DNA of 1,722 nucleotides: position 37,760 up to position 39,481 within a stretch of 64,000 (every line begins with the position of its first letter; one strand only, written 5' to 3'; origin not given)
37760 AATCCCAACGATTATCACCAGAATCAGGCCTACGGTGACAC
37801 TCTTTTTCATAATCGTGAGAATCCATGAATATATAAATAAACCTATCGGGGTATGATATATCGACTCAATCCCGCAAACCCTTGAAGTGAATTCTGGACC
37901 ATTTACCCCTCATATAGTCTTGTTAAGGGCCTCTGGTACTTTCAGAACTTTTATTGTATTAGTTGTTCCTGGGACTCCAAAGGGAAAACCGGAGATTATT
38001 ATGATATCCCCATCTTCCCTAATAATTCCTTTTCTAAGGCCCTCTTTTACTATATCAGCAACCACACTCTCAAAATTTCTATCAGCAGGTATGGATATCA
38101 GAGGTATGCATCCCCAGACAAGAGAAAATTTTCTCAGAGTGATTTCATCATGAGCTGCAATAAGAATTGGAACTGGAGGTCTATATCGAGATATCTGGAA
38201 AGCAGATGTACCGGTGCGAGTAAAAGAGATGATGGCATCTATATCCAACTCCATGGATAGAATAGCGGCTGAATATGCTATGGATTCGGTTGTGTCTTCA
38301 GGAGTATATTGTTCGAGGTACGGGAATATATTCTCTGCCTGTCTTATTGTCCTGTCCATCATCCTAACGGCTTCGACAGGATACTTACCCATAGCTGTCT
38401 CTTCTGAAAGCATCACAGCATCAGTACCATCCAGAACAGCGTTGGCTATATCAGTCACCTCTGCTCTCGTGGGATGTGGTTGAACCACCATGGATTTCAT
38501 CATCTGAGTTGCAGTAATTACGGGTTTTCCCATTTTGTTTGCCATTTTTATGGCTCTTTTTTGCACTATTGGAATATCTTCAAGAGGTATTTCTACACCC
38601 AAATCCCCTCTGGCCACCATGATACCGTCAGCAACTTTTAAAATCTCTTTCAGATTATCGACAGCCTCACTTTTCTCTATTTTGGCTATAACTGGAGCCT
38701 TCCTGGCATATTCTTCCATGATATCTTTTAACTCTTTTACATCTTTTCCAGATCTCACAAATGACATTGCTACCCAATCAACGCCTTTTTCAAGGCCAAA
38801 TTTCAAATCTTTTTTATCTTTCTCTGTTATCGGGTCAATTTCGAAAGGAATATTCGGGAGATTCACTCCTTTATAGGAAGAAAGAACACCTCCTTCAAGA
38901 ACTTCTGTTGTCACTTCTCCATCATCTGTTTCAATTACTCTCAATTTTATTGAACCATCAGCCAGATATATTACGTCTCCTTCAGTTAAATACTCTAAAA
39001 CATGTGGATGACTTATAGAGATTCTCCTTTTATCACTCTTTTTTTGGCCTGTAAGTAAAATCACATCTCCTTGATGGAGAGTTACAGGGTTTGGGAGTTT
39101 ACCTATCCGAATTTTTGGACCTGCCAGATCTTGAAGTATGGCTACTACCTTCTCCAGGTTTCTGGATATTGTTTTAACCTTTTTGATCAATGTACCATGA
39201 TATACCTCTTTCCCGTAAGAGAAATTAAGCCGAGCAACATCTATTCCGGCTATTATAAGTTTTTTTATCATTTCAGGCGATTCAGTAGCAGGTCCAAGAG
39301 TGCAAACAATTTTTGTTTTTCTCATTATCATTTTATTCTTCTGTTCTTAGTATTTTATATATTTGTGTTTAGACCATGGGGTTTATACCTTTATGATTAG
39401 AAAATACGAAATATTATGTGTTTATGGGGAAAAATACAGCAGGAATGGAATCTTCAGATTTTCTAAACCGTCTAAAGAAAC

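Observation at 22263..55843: Family of ~45-nt bipartite palindromic intergenic elements with compensatory stem changes (six copies)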

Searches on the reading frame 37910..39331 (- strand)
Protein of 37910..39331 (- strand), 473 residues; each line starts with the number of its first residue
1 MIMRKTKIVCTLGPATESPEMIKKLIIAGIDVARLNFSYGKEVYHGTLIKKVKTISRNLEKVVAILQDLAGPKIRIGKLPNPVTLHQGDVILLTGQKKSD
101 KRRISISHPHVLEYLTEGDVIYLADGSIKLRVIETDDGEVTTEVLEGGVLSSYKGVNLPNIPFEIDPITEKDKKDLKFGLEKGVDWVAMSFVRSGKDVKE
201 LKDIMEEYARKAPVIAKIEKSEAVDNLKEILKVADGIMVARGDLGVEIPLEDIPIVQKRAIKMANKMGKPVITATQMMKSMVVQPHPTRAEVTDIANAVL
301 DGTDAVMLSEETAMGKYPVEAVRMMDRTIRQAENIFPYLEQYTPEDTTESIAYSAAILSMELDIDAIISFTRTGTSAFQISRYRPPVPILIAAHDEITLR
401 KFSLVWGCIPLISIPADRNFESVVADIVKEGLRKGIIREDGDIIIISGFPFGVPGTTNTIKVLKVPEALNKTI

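Call 16: search_protein_families(library=pfam, proteins=[window:37910-39331:-])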
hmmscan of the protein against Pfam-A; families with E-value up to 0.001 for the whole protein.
window:37910-39331:- (473 aa): 3 families
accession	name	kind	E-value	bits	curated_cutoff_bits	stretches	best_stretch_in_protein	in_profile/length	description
PF00224.27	PK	-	4.8e-118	394.4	30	1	3-322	1-328/328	Pyruvate kinase, barrel domain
PF02887.21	PK_C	-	2.4e-30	105.4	28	1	349-463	1-114/114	Pyruvate kinase, alpha/beta domain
PF03328.21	HpcH_HpaI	-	0.00016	21.5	25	1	173-243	75-153/221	HpcH/HpaI aldolase/citrate lyase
